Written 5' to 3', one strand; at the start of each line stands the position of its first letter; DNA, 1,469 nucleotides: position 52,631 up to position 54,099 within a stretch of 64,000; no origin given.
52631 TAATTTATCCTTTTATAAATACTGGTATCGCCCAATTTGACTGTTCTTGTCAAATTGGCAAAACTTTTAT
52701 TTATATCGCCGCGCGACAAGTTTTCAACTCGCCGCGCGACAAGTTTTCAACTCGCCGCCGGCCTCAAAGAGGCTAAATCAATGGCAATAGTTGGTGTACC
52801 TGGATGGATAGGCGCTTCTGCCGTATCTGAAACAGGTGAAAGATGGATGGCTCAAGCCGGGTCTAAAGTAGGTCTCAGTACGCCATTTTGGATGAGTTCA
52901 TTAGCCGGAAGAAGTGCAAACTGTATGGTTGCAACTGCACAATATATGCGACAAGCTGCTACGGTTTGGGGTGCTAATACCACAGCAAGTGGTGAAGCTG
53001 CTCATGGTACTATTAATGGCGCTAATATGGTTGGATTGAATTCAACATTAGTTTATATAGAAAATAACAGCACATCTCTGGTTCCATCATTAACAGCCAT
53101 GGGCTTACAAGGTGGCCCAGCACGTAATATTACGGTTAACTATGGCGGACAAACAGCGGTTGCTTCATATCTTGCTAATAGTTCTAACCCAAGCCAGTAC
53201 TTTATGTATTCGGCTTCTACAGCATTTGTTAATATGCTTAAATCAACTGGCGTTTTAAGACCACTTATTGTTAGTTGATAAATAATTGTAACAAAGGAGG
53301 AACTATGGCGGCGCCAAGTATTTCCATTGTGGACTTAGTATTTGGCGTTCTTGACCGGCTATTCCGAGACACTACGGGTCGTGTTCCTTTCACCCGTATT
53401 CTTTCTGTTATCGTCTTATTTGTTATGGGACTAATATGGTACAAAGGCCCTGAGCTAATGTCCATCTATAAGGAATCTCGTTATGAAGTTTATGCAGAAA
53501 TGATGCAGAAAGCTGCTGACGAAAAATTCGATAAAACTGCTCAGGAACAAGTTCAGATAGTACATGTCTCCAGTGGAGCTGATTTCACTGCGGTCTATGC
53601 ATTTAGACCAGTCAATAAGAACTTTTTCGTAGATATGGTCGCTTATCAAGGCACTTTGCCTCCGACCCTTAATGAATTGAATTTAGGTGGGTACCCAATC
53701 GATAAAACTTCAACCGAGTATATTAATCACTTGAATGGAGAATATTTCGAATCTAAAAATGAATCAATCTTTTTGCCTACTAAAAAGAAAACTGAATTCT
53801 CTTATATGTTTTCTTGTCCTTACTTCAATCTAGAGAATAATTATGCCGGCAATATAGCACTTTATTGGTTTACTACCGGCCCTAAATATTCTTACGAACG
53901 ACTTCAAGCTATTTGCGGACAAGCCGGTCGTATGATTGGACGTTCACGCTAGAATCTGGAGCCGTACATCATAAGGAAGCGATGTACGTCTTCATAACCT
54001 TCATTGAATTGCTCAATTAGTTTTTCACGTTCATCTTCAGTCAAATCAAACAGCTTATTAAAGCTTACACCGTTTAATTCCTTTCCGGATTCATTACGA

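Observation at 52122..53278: Two tandem, divergent gp38-type adhesin genes downstream of gene 37, separated by a regulatory spacer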

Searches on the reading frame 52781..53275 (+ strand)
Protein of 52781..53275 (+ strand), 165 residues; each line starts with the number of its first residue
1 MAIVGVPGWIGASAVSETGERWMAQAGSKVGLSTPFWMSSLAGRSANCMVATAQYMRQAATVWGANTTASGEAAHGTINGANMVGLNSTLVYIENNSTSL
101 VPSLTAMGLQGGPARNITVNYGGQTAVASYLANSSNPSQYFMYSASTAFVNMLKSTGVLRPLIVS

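Call 6: search_protein_families(library=pfam, proteins=[window:52781-53275:+], max_evalue=1)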
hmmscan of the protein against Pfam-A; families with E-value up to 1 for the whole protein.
window:52781-53275:+ (165 aa): 1 family
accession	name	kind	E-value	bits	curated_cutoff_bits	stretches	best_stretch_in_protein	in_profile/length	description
PF21721.2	Gp38_N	-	1.9e-20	73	25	1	1-42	1-40/40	Phage tail fibre adhesin Gp38 N-terminal domain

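Call 7: search_protein_families(library=phrogs, proteins=[window:52781-53275:+], max_evalue=0.01)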
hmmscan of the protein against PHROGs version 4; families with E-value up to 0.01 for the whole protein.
window:52781-53275:+ (165 aa): 4 families
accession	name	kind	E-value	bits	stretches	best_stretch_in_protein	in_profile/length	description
phrog_1121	-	tail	6e-46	158.1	1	1-157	1-172/181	tail fiber adhesin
phrog_31734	-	unknown function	3e-15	57.5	1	7-60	5-58/92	-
phrog_2056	-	tail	8.1e-13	49.6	1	1-52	1-52/267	tail fiber protein; host specificity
phrog_33139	-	unknown function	2.7e-08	34.7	1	105-164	8-67/68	-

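Call 11: search_solved_structures(query=window:52781-53275:+, max_evalue=1, show_alignments=2)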
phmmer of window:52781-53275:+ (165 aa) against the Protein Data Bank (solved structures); distinct sequences matched with E-value up to 1: 2.
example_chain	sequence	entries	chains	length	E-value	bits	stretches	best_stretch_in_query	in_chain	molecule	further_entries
6f45_D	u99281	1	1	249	0.00026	24.3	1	8-46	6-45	Receptor recognition protein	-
9hy1_A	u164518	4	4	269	0.3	14.4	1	60-147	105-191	sc-4E (scFv derived from the mAb 4E1 against CD93)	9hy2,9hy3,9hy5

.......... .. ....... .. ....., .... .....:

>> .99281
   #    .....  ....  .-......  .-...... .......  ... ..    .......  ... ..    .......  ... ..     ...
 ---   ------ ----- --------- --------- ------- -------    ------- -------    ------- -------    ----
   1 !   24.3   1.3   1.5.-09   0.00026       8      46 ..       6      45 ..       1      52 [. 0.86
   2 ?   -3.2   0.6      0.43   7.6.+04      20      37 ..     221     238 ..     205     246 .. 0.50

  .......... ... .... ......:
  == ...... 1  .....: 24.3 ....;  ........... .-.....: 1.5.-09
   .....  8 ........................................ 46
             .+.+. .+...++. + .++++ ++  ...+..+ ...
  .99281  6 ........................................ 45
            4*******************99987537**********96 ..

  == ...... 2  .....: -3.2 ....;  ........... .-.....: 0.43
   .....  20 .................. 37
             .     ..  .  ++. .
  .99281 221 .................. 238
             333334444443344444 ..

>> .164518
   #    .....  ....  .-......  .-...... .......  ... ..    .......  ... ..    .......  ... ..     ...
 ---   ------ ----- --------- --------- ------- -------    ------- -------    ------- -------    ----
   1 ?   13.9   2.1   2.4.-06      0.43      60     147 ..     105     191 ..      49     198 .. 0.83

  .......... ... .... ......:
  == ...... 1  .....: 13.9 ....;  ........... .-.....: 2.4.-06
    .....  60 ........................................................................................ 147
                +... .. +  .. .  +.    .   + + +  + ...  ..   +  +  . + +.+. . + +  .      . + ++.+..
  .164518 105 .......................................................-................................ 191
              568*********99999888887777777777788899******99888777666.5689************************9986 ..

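Call 14: search_dna_similar(query=window:52781-53275:+, collection=phages, mode=protein, max_rows=60, max_evalue=0.00001)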
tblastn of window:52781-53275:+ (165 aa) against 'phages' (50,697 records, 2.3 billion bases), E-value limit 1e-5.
Records with a match: 660; places in all: 671; records where one place covers at least 80% of the query: 38.
Best place of each record, by identity: 95-99% 1; 80-90% 4; 60-80% 343; <60% 312.
By first word of the organism name: Escherichia 302; Klebsiella 142; Shigella 46; Enterobacter 33; Enterobacteria 27; Yersinia 23; Cronobacter 18; Citrobacter 15; Salmonella 11; Serratia 6; and 21 more.
By host as written in the record: Escherichia coli 139; - 71; Klebsiella pneumoniae 45; Escherichia coli B 16; Yersinia pseudotuberculosis 14; Enterobacter cloacae 10; Escherichia coli K-12 10; Cronobacter sakazakii 9; and 185 more.
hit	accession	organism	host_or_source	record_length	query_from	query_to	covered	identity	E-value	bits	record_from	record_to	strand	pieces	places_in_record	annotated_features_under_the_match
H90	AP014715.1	Edwardsiella phage PEi26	Edwardsiella ictaluri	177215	1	165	100%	98.8%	2e-101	324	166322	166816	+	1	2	38: distal long tail fiber assembly catalyst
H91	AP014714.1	Edwardsiella phage PEi20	Edwardsiella ictaluri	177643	1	165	100%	88.6%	3e-100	397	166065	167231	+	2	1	38: distal long tail fiber assembly catalyst (x2)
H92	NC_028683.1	Edwardsiella phage PEi20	Edwardsiella ictaluri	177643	1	165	100%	88.6%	3e-100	397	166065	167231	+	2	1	38: tail fiber adhesin (x2)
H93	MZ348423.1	Kosakonia phage 305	Kosakonia cowanii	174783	1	165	100%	87.9%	1e-92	299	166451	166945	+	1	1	hypothetical protein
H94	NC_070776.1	Kosakonia phage 305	Kosakonia cowanii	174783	1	165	100%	87.9%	1e-92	299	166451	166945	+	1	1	tail fiber adhesin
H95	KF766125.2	Shigella phage 75/02 Stx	Shigella sonnei 75/02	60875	8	165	96%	41.4%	5e-22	97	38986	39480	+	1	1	tail fiber adhesine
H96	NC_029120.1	Shigella phage 75/02 Stx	Shigella sonnei 75/02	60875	8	165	96%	41.4%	5e-22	97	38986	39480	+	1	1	receptor recognizing protein Gp38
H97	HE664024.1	Escherichia phage P13374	Escherichia coli CB13374, serotype ...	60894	8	165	96%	41.4%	5e-22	97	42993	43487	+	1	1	tail fibre adesine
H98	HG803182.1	Escherichia phage P13363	Escherichia coli CB13363, serotype ...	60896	8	165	96%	41.4%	5e-22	97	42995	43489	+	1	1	record has no annotation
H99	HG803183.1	Escherichia phage P13368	Escherichia coli CB13368, serotype ...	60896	8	165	96%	41.4%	5e-22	97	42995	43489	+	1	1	record has no annotation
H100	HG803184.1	Escherichia phage P13353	Escherichia coli CB13353, serotype ...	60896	8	165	96%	41.4%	5e-22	97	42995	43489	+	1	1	record has no annotation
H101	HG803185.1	Escherichia phage P13357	Escherichia coli CB13357, serotype ...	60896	8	165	96%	41.4%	5e-22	97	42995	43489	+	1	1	record has no annotation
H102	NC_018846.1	Escherichia phage P13374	Escherichia coli CB13374, serotype ...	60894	8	165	96%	41.4%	5e-22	97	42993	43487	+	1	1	receptor recognizing protein Gp38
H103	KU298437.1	Escherichia phage phiON-2011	Escherichia coli O104:H4 strain ON-2011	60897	8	165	96%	41.4%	5e-22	97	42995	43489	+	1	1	putative receptor recognizing protein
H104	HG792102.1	Escherichia phage P13803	Escherichia coli CB13803, STEC O2:H27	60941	8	165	96%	41.4%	5e-22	97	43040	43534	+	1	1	ORF66: tail fibre adesine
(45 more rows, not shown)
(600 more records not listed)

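Call 18: get_annotated_region(hit=H93, flank=3500)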
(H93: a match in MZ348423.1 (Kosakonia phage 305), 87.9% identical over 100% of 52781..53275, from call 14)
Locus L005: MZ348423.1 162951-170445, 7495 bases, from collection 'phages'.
description: Kosakonia phage 305, complete genome.
organism: Kosakonia phage 305 (NCBI taxid 2863193)
taxonomy: Viruses; Duplodnaviria; Heunggongvirae; Uroviricota; Caudoviricetes; Straboviridae; Tevenvirinae; Kanagawavirus; Kanagawavirus threeohfive
host: Kosakonia cowanii; source: -; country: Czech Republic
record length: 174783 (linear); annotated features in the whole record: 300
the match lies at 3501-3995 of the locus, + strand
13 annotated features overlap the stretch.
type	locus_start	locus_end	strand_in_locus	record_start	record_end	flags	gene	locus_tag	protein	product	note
CDS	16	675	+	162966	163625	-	-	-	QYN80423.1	tail fiber protein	tail fiber protein (long tail fiber)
CDS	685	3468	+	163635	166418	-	-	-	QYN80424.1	tail fiber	-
CDS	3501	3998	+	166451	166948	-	-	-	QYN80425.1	hypothetical protein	-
CDS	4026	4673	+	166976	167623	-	-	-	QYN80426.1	holin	-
CDS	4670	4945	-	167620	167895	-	-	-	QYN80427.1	anti-sigma factor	-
CDS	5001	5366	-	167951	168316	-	-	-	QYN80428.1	hypothetical protein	-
CDS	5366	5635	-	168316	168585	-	-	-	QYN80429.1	hypothetical protein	-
CDS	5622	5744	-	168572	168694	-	-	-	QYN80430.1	hypothetical protein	-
CDS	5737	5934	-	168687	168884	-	-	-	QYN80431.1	hypothetical protein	-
CDS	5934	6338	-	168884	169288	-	-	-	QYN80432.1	hypothetical protein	-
CDS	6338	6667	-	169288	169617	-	-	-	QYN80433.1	anti-restriction nuclease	-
CDS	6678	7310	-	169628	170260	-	-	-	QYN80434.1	hypothetical protein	-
CDS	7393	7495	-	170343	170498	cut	-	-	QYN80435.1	hypothetical protein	-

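Call 33: find_homologous_proteins(query=window:52781-53275:+, max_evalue=0.001)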
Query window:52781-53275:+ (165 aa): 12 proteins with E <= 0.001 among 88 candidates.
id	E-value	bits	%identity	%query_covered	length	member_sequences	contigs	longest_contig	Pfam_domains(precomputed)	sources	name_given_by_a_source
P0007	2.7e-95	334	96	100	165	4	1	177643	PF21721.4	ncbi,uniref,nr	ncbi:tail fiber adhesin [Edwardsiella phage PEi20]|uniref:Distal long tail fiber assembly catalyst n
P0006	2.6e-79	282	81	100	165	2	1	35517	PF21721.4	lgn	-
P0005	3.2e-58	214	64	100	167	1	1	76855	PF21721.4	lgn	-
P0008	1.8e-16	78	43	75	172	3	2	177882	PF21721.4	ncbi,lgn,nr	ncbi:putative distal long tail fiber assembly catalyst [Cronobacter phage vB_CsaM_Cronuts]|nr:putati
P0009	3.3e-16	78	44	75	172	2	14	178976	PF21721.4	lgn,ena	-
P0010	3.9e-16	77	44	75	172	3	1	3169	PF21721.4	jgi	-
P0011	8.0e-16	76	44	73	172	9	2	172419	PF21721.4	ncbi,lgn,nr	ncbi:distal long tail fiber assembly catalyst [Enterobacter phage fGh-Ecl01]|nr:distal long tail fib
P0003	5.1e-15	74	38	81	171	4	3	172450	PF21721.4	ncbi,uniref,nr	ncbi:tail fiber adhesin [Serratia phage X20]|uniref:Tail fiber adhesin n=3 Tax=Winklervirus TaxID=25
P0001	3.1e-14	71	35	93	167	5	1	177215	PF21721.4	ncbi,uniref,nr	ncbi:distal long tail fiber assembly catalyst [Edwardsiella phage PEi26]|uniref:Distal long tail fib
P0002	1.2e-12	66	78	27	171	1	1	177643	PF21721.4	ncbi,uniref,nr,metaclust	ncbi:tail fiber adhesin [Edwardsiella phage PEi20]|uniref:Distal long tail fiber assembly catalyst n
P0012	7.2e-12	64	60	35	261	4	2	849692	PF05268.19,PF21721.4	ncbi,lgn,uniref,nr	ncbi:receptor-recognizing protein [Enterobacter kobei]|uniref:receptor-recognizing protein n=1 Tax=E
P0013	5.3e-7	48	64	27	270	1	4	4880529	PF05268.19,PF21721.4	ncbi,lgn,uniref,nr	ncbi:TPA: receptor-recognizing protein [Enterobacter hormaechei]|uniref:receptor-recognizing protein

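Call 47: predict_structure(alignment_id=A3)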
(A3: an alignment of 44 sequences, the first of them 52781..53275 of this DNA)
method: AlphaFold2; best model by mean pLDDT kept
length: 165 residues; sequences in the alignment: 44
mean_pLDDT: 68.1   pTM: 0.60
mean pLDDT of the five models: 68.1, 67.1, 66.7, 66.3, 60.4
residues with pLDDT >= 90: 0; 70-90: 97; 50-70: 40; < 50: 28
segments of 3 or more residues with pLDDT < 50: 53-74, 98-102
pLDDT, mean of each block of 10 residues (from residue 1): 74 80 79 81 67 40 33 49 65 60 68 83 84 73 79 70 76
secondary structure, 60 per line:
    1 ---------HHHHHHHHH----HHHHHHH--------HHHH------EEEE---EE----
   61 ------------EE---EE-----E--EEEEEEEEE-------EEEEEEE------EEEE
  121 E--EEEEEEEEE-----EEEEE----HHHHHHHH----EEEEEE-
elements in order: H10-18 H23-29 H38-41 E48-51 E88-96 E104-110 E117-121 E124-132 E138-142 H147-154 E159-164

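Call 86: get_annotated_region(hit=H102, flank=3000)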
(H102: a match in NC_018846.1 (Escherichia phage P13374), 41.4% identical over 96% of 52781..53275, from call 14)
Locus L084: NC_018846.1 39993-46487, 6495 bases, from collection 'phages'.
description: Escherichia phage P13374, complete genome.
organism: Escherichia phage P13374 (NCBI taxid 1150869)
taxonomy: Viruses; Duplodnaviria; Heunggongvirae; Uroviricota; Caudoviricetes; Sepvirinae; Oslovirus; Oslovirus ov191
host: Escherichia coli CB13374, serotype O104:H4; source: sprouts; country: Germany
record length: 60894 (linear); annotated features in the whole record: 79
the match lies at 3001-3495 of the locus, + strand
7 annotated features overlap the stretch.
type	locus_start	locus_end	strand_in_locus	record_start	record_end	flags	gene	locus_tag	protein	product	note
CDS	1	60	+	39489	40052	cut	-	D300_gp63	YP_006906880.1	virion structural protein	ORF63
CDS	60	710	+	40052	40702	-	-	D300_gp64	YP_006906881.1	structural protein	ORF64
CDS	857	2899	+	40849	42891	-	-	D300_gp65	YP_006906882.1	tail fiber protein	ORF65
CDS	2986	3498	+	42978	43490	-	-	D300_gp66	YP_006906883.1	receptor recognizing protein Gp38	ORF66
CDS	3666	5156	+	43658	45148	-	-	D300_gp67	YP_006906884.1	internal virion protein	ORF67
CDS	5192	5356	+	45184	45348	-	-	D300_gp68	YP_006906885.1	hypothetical protein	ORF68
CDS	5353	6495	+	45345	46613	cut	-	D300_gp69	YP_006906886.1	tail fiber protein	ORF69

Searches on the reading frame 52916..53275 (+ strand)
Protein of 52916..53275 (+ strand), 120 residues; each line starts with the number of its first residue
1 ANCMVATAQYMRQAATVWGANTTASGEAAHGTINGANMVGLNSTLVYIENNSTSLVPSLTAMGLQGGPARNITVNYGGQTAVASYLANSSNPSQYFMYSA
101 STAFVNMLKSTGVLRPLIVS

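Call 76: search_protein_families(library=phrogs, proteins=[window:52916-53275:+], max_evalue=1)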
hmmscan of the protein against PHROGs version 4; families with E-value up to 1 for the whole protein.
window:52916-53275:+ (120 aa): 2 families
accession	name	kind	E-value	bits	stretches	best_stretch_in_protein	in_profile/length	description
phrog_1121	-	tail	1.8e-13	52.3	1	2-113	47-173/181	tail fiber adhesin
phrog_33139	-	unknown function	1.3e-08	35.8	1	60-119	8-67/68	-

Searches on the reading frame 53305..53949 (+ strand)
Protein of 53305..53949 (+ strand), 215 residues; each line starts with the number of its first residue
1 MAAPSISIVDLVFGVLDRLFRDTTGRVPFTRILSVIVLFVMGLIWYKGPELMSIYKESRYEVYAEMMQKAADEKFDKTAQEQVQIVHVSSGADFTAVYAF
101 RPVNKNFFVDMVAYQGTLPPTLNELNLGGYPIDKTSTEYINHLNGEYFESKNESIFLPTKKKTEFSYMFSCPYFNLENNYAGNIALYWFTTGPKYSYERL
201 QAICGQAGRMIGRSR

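Call 6: search_protein_families(library=pfam, proteins=[window:53305-53949:+], max_evalue=1)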
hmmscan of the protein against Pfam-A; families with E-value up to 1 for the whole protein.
window:53305-53949:+ (215 aa): 1 family
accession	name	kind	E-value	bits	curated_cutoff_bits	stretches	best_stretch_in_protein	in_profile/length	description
PF11031.13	Phage_holin_T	-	1e-61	208.7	22.2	1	6-214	4-233/233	Bacteriophage T holin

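Call 7: search_protein_families(library=phrogs, proteins=[window:53305-53949:+], max_evalue=0.01)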
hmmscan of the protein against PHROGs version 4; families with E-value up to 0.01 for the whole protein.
window:53305-53949:+ (215 aa): 2 families
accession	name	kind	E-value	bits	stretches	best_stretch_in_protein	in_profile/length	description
phrog_860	-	lysis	7.3e-90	301.2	1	5-215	4-215/215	holin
phrog_34589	-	lysis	4.2e-23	82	1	52-102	1-51/53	holin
